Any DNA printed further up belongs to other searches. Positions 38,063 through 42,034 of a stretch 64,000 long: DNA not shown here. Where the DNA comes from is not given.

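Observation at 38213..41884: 1223-aa secreted protein with no assignable catalytic or anchoring motif at the centre of the operon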

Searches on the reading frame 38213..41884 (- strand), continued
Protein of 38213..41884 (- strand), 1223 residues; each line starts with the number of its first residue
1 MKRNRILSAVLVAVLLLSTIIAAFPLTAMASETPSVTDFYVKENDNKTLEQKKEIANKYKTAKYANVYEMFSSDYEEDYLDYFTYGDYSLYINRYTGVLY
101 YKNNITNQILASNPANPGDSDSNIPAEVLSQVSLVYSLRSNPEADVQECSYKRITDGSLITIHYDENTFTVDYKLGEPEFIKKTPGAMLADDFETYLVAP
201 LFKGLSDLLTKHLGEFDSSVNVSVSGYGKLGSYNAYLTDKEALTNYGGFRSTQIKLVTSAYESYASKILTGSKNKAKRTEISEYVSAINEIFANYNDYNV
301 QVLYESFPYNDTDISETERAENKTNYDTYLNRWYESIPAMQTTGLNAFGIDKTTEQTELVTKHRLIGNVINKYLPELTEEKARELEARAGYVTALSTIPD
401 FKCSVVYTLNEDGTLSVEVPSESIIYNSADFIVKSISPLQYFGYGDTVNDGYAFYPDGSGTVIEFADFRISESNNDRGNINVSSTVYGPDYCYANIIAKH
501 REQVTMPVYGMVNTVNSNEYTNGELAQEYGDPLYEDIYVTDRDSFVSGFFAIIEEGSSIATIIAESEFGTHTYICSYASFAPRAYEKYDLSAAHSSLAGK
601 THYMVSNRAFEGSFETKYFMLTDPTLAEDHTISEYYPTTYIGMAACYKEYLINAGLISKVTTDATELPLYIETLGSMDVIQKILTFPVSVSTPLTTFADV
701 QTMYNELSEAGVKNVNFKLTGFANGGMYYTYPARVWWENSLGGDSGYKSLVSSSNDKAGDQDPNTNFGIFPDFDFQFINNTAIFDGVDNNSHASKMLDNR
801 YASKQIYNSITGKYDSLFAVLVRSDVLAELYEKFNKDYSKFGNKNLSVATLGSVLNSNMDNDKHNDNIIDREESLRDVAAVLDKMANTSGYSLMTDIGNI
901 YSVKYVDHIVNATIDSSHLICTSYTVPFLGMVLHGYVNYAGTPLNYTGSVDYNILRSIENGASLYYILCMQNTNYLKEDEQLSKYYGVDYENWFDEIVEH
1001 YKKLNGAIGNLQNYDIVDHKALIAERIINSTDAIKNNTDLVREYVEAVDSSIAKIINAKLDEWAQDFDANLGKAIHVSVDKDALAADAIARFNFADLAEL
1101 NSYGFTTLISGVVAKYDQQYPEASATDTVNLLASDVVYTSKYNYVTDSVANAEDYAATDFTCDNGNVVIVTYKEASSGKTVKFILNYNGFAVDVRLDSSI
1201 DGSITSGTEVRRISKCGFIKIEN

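Call 32: search_solved_structures(query=A1, max_evalue=10)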
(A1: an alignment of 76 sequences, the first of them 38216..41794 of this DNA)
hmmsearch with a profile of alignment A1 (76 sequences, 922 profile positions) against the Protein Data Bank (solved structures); distinct sequences matched with E-value up to 10: 12.
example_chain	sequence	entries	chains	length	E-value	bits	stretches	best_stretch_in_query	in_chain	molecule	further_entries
8rzk_A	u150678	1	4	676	3.1e-05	25.3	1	77-125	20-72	Conserved hypothetical periplasmic protein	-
8rzg_A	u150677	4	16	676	3.3e-05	25.2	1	77-126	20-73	Conserved hypothetical periplasmic protein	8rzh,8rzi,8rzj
5opq_A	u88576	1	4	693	3.8e-05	25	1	77-125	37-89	3,6-anhydro-D-galactosidase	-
5wzn_A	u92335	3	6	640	0.00026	22.2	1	552-619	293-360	Alpha-N-acetylgalactosaminidase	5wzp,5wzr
5wzq_A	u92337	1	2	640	0.00049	21.3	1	552-619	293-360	Alpha-N-acetylgalactosaminidase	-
4loa_A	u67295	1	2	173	0.27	12.3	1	612-689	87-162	De-novo design amidase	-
7a26_AAA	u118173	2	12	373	0.51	11.4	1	494-541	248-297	SmhA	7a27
3pil_A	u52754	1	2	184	0.83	10.7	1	564-615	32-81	Peptide methionine sulfoxide reductase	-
3pim_A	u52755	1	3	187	0.86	10.6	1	564-615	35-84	Peptide methionine sulfoxide reductase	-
2wc7_A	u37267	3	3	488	1.1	10.3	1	567-628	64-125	ALPHA AMYLASE, CATALYTIC REGION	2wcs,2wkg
5a2b_A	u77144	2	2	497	1.7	9.6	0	585-626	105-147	ANOXYBACILLUS ALPHA-AMYLASE | ALPHA-AMYLASE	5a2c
5a2a_A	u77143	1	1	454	1.8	9.5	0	585-626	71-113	APO FORM OF ANOXYBACILLUS ALPHA-AMYLASES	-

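Call 33: predict_structure(alignment_id=A1)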
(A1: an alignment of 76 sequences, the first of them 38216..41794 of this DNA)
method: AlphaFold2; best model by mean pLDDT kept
length: 1193 residues; sequences in the alignment: 76
mean_pLDDT: 91.5   pTM: 0.86
mean pLDDT of the five models: 91.5, 91.4, 90.6, 90.4, 89.9
residues with pLDDT >= 90: 895; 70-90: 258; 50-70: 38; < 50: 2
segments of 3 or more residues with pLDDT < 50: none
pLDDT, mean of each block of 10 residues (from residue 1): 78 89 90 91 95 97 96 97 79 79 93 91 88 95 91 95 97 98 94 95 97 94 96 96 94 96 95 95 96 97 96 96 88 93 94 96 87 97 96 93 95 92 94 86 67 92 75 94 95 88 86 96 96 88 93 84 72 83 96 96 96 98 95 92 92 84 94 97 96 82 84 95 90 93 86 67 84 80 75 92 93 94 90 74 95 96 96 96 91 93 96 89 96 96 81 84 95 96 95 93 92 97 96 93 93 96 95 97 96 90 94 89 92 93 94 96 96 94 96 86
secondary structure, 60 per line:
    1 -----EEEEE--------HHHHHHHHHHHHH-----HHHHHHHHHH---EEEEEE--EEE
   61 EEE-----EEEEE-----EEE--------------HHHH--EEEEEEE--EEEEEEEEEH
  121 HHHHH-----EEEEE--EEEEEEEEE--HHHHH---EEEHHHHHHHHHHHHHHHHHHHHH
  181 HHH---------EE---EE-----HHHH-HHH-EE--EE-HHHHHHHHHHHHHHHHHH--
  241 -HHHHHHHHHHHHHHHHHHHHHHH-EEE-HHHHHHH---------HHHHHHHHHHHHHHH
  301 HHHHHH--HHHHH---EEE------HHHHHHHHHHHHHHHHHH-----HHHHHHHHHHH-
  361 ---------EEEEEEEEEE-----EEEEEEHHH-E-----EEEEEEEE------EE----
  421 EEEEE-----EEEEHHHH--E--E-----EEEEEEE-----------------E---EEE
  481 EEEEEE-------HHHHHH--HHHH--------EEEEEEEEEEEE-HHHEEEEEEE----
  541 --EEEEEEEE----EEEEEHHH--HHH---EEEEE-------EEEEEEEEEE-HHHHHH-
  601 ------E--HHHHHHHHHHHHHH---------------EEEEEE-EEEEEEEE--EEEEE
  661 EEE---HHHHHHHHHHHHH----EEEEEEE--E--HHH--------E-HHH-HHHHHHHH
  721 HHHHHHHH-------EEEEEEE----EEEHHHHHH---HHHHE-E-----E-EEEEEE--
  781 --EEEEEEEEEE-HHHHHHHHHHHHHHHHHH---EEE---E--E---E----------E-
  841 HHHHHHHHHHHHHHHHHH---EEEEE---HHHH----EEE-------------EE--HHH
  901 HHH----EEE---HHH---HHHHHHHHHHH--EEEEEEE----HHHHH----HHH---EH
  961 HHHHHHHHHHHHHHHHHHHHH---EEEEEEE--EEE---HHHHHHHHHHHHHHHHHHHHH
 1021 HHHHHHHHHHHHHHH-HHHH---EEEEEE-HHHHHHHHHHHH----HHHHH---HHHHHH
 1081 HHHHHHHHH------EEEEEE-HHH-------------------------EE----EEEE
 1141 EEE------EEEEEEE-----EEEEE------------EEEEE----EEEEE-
elements in order (helices of 4 or more, strands of 3 or more residues): E6-10 H19-31 H37-46 E50-55 E58-63 E69-73 E79-81 H96-99 E102-108 E111-119 H120-125 E131-135 E138-146 H149-153 E157-159 H160-183 H205-208 H221-238 H242-264 E266-268 H270-276 H286-306 H309-313 E317-319 H326-343 H349-359 E370-379 E385-390 E401-408 E421-425 E431-434 H435-438 E450-456 E478-486 H494-499 H502-505 E514-525 E530-536 E543-550 E555-559 E571-575 E583-592 H594-599 H610-623 E639-644 E646-653 E656-663 H667-679 E684-690 H713-728 E736-742 E747-749 H750-755 H759-762 E773-778 E783-792 H794-811 E815-817 H841-858 E862-866 H870-873 E878-880 H898-903 E908-910 H920-930 E933-939 H944-948 H960-981 E985-991 E994-996 H1000-1035 H1037-1040 E1044-1049 H1051-1062 H1067-1071 H1075-1089 E1096-1101 E1137-1143 E1150-1156 E1162-1166 E1179-1183 E1188-1192

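Call 36: fold_search(model_id=the predicted structure, library=pdb)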
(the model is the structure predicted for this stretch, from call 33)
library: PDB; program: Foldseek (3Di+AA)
matches with E <= 10: 466; with E <= 0.001: 107
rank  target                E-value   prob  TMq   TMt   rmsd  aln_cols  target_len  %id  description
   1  5opq_A                2.4e-18  1.00  0.36  0.62   8.9       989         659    9  A 3,6-anhydro-D-galactosidase produced by Zobellia galactanivorans. This is an exo-lytic enzyme that hydrolyzes termin (released 2017-11-29)
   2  8rzk_A                7.0e-18  1.00  0.37  0.63   8.5       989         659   10  The Michaelis complex of ZgGH129 D486N from Zobellia galactanivorans with neo-b/k-oligo-carrageenan tetrasaccharide (b (released 2024-07-31)
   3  5wzp_A                8.6e-18  1.00  0.34  0.63   6.8       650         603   12  Alpha-N-acetylgalactosaminidase NagBb from Bifidobacterium bifidum - ligand free (released 2017-06-07)
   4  5opq_D                1.6e-17  1.00  0.36  0.62   8.7       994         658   10  A 3,6-anhydro-D-galactosidase produced by Zobellia galactanivorans. This is an exo-lytic enzyme that hydrolyzes termin (released 2017-11-29)
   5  5wzn_A                2.2e-16  1.00  0.34  0.61   7.2       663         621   12  Alpha-N-acetylgalactosaminidase NagBb from Bifidobacterium bifidum - GalNAc complex (released 2017-06-07)
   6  5wzr_A                2.2e-16  1.00  0.34  0.61   7.0       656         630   11  Alpha-N-acetylgalactosaminidase NagBb from Bifidobacterium bifidum - Gal-NHAc-DNJ complex (released 2017-06-07)
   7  5wzp_B                2.9e-15  1.00  0.33  0.61   7.1       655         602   11  Alpha-N-acetylgalactosaminidase NagBb from Bifidobacterium bifidum - ligand free (released 2017-06-07)
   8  5wzr_B                5.0e-15  1.00  0.33  0.59   7.7       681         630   11  Alpha-N-acetylgalactosaminidase NagBb from Bifidobacterium bifidum - Gal-NHAc-DNJ complex (released 2017-06-07)
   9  5wzn_B                5.5e-15  1.00  0.34  0.63   7.1       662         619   11  Alpha-N-acetylgalactosaminidase NagBb from Bifidobacterium bifidum - GalNAc complex (released 2017-06-07)
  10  5wzq_A                7.4e-15  1.00  0.33  0.61   6.7       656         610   12  Alpha-N-acetylgalactosaminidase NagBb from Bifidobacterium bifidum - quadruple mutant (released 2017-06-07)
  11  5wzq_B                9.5e-15  1.00  0.34  0.62   6.8       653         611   11  Alpha-N-acetylgalactosaminidase NagBb from Bifidobacterium bifidum - quadruple mutant (released 2017-06-07)
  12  5a59_A                1.3e-09  1.00  0.25  0.27  12.0       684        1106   11  The structure of GH101 E796Q mutant from Streptococcus pneumoniae TIGR4 in complex with T-antigen (released 2015-09-02)
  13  5a57                  1.8e-09  1.00  0.25  0.27  11.9       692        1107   10  The structure of GH101 from Streptococcus pneumoniae TIGR4 in complex with PUGT (released 2015-09-02)
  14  6qep                  2.3e-09  1.00  0.24  0.21  11.7       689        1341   10  EngBF DARPin Fusion 4b H14 (released 2019-11-06)
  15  5a58_A                2.5e-09  1.00  0.25  0.27  11.7       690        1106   11  The structure of GH101 D764N mutant from Streptococcus pneumoniae TIGR4 in complex with serinyl T-antigen (released 2015-09-02)
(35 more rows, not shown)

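Call 38: search_solved_structures(query=A1, max_evalue=0.001, show_alignments=5)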
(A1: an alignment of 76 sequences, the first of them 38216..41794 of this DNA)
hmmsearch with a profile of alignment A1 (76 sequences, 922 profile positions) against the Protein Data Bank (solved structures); distinct sequences matched with E-value up to 0.001: 5.
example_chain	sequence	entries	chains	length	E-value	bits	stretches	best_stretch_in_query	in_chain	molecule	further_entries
8rzk_A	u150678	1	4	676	3.1e-05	25.3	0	77-125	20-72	Conserved hypothetical periplasmic protein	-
8rzg_A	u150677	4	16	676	3.3e-05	25.2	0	77-126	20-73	Conserved hypothetical periplasmic protein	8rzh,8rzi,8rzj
5opq_A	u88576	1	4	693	3.8e-05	25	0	77-125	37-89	3,6-anhydro-D-galactosidase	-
5wzn_A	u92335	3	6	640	0.00026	22.2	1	552-619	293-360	Alpha-N-acetylgalactosaminidase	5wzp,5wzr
5wzq_A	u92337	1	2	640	0.00049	21.3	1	552-619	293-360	Alpha-N-acetylgalactosaminidase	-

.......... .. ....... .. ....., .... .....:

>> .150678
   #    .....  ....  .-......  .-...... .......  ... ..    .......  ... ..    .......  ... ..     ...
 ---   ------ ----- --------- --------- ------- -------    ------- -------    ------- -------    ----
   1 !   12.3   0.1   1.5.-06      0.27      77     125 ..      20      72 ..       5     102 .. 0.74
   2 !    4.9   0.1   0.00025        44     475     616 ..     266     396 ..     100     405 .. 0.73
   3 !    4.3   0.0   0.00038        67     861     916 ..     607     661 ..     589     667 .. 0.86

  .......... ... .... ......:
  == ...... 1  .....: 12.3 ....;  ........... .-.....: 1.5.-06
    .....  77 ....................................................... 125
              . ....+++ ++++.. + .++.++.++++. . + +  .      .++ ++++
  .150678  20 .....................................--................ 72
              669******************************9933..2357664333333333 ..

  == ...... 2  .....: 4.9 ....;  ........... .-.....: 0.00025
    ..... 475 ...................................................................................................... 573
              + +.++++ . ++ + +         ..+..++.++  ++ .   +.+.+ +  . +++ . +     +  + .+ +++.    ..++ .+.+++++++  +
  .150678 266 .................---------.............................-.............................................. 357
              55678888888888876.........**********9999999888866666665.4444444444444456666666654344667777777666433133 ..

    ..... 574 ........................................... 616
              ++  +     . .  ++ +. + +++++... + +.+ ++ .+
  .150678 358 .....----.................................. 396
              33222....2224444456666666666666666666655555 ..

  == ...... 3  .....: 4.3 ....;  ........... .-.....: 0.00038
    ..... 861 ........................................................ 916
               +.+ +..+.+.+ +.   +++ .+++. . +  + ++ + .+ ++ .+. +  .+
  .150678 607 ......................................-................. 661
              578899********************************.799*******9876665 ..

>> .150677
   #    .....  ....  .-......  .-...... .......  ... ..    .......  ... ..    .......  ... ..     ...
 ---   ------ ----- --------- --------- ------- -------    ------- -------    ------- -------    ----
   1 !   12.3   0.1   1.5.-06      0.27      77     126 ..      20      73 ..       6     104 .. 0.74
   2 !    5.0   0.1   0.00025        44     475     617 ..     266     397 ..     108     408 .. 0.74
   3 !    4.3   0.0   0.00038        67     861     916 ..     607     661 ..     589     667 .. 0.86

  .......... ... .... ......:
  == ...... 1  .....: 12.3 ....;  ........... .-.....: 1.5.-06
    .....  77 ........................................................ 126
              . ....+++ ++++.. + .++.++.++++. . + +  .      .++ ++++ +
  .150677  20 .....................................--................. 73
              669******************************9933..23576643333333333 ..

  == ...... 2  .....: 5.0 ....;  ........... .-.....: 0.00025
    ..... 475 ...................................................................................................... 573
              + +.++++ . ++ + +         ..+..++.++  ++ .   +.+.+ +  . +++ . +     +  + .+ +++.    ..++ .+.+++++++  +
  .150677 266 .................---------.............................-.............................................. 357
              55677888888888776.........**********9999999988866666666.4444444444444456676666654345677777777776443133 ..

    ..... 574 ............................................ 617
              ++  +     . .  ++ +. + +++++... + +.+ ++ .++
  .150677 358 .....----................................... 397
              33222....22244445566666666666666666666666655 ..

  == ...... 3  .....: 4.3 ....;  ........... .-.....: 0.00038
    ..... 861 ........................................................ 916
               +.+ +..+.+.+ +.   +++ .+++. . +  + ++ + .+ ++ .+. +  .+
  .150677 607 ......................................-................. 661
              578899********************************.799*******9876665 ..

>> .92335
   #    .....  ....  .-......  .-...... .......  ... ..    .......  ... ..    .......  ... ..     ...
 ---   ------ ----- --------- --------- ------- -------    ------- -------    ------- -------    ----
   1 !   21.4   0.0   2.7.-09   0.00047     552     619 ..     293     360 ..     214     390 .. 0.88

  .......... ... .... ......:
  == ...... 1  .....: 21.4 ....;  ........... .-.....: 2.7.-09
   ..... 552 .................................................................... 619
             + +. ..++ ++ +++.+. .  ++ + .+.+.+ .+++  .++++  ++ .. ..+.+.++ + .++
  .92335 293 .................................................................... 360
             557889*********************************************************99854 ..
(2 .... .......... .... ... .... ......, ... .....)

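Call 45: search_protein_families(library=pfam, alignment_id=A2, max_evalue=1)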
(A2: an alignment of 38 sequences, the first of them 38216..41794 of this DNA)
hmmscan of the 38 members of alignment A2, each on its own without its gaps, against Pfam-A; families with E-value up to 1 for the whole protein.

A. member 1, window:38216-41794:- (1193 aa): 1 family
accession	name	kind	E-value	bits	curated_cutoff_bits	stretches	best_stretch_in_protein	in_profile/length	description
PF18952.6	DUF5696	-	1.5e-115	387.5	25.6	1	363-992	12-576/612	Family of unknown function (DUF5696)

B. families by the number of members that match (of 38 scanned): 31 families (the first 25 are shown)
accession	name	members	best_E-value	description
PF18952.6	DUF5696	38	1.7e-223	Family of unknown function (DUF5696)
PF10566.15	Glyco_hydro_97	3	4.5e-06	Glycoside hydrolase 97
PF20073.4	DUF6469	1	0.0095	Domain of unknown function (DUF6469)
PF01261.30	AP_endonuc_2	1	0.012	Xylose isomerase-like TIM barrel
PF01074.27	Glyco_hydro_38N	1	0.016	Glycosyl hydrolases family 38 N-terminal domain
PF07961.18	MBA1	1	0.025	MBA1-like protein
PF15417.11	DUF4624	1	0.032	Domain of unknown function (DUF4624)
PF16797.11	Fungal_KA1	1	0.036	Fungal kinase associated-1 domain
PF07202.18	Tcp10_C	1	0.05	T-complex protein 10 C-terminus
PF18475.7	PIN7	1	0.052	PIN domain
PF21151.2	CSN1_C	1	0.056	COP9 signalosome complex subunit 1, C-terminal helix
PF04055.27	Radical_SAM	1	0.063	Radical SAM superfamily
PF00728.28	Glyco_hydro_20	1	0.067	Glycosyl hydrolase family 20, catalytic domain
PF18699.6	MRPL52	1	0.099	Mitoribosomal protein mL52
PF08172.17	CASP_C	1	0.11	CASP C terminal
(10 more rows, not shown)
